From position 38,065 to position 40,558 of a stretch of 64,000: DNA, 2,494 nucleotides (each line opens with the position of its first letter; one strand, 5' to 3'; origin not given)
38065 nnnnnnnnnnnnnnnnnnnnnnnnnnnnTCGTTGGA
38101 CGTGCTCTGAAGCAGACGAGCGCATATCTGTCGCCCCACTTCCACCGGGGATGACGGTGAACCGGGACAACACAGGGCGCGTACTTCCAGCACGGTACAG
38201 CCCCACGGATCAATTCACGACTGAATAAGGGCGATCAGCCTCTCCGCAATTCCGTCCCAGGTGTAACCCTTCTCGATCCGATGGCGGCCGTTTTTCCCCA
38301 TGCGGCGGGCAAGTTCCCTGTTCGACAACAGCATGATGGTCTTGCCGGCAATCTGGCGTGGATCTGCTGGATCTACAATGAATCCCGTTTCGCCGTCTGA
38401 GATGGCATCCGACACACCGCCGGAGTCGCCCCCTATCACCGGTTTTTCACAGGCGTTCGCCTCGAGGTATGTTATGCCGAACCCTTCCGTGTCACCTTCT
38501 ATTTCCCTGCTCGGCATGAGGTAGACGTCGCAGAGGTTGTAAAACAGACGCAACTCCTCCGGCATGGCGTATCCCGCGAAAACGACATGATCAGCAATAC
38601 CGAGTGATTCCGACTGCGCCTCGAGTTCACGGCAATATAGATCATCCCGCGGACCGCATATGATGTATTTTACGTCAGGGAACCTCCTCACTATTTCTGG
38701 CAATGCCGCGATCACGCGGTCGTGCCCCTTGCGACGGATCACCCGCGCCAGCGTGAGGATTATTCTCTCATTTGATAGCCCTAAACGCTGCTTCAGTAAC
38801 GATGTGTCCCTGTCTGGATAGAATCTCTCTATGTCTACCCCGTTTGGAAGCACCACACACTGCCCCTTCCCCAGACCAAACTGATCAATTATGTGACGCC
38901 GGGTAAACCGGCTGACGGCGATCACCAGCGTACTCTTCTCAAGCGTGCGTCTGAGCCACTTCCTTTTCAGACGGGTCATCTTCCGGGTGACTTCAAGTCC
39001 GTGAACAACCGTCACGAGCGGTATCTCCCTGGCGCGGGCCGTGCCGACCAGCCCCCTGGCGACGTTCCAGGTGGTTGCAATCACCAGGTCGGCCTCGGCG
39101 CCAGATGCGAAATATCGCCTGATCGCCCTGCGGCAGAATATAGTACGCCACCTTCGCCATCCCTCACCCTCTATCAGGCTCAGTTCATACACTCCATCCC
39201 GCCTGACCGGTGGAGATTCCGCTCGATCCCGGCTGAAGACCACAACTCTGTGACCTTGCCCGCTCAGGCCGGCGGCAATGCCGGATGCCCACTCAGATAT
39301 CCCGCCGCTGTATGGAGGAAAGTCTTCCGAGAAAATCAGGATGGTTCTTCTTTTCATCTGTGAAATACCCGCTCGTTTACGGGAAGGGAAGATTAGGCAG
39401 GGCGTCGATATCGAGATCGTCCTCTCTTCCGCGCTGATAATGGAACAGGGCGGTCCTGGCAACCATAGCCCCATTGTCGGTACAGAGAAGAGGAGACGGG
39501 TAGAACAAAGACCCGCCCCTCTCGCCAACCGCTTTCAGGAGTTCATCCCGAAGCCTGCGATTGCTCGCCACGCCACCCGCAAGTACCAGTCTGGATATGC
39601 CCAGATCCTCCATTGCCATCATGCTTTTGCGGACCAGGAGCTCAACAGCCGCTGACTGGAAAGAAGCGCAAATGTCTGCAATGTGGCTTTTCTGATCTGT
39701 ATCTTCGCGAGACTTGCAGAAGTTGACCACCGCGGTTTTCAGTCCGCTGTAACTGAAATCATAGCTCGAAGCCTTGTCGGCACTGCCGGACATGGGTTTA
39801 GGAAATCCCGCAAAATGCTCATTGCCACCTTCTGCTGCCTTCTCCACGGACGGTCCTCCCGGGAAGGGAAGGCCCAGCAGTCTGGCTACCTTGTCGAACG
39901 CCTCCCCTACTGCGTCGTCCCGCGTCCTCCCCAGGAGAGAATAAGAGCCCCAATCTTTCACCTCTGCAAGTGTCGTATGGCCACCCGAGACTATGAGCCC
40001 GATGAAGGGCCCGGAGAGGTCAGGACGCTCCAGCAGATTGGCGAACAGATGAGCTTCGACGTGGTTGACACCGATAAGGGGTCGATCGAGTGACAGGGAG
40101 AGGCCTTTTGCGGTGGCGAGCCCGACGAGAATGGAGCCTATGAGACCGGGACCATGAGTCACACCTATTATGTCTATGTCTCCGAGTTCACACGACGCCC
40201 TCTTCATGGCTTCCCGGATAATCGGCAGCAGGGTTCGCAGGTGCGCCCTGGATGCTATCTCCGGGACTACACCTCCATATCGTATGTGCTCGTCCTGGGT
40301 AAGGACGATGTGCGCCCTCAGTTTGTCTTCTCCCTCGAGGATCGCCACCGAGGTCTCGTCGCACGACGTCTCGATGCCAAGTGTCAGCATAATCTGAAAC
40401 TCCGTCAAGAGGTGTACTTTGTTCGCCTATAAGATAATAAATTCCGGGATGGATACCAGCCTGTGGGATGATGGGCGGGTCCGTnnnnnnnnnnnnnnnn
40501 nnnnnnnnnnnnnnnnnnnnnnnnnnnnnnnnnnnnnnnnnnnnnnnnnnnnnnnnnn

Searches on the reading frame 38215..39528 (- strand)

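Call 7: search_protein_families(library=pfam, proteins=[window:38215-39528:-])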
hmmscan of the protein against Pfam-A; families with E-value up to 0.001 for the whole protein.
window:38215-39528:- (437 aa): 6 families
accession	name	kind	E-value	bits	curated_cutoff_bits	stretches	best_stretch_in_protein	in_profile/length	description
PF00534.26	Glycos_transf_1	-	5.9e-42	143.5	26.4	1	247-417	7-172/172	Glycosyl transferases group 1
PF13692.12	Glyco_trans_1_4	-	9.6e-31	107.4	27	1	255-403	2-142/142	Glycosyl transferases group 1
PF13439.12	Glyco_transf_4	-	5.9e-28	98.4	28.5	1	75-235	2-170/170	Glycosyltransferase Family 4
PF13579.12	Glyco_trans_4_4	-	5.8e-17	62.9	29.7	1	75-230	1-158/158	Glycosyl transferase 4-like domain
PF20706.3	GT4-conflict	-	3.6e-12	46.4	26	1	69-431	6-385/385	Family 4 Glycosyltransferase in conflict systems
PF13524.12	Glyco_trans_1_2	-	1.7e-09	38.2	25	1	279-432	9-143/144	Glycosyl transferase-like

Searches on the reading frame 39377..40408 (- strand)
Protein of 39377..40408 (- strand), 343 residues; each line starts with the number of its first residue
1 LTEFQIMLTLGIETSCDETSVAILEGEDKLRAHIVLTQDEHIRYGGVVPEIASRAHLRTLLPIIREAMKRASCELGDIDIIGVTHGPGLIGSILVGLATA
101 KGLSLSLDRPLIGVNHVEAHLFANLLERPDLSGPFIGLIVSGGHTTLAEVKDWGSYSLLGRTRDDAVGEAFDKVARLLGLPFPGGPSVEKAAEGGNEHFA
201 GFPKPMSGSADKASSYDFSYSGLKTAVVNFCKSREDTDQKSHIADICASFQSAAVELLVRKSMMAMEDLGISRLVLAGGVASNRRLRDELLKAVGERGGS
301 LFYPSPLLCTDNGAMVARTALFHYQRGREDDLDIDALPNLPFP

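Call 7: search_protein_families(library=pfam, proteins=[window:39377-40408:-])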
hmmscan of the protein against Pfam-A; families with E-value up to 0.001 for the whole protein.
window:39377-40408:- (343 aa): 3 families
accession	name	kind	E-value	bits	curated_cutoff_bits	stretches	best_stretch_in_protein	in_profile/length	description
PF00814.31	TsaD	-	7.6e-87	291.8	24.8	1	30-317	2-263/264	tRNA N6-adenosine threonylcarbamoyltransferase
PF22521.2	HypF_C_2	-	1.7e-07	31.7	27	1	216-313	136-236/241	Carbamoyltransferase, Kae1-like Domain, second subdomain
PF02543.21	Carbam_trans_N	-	5.7e-05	23.1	24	1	237-290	267-320/346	Carbamoyltransferase N-terminus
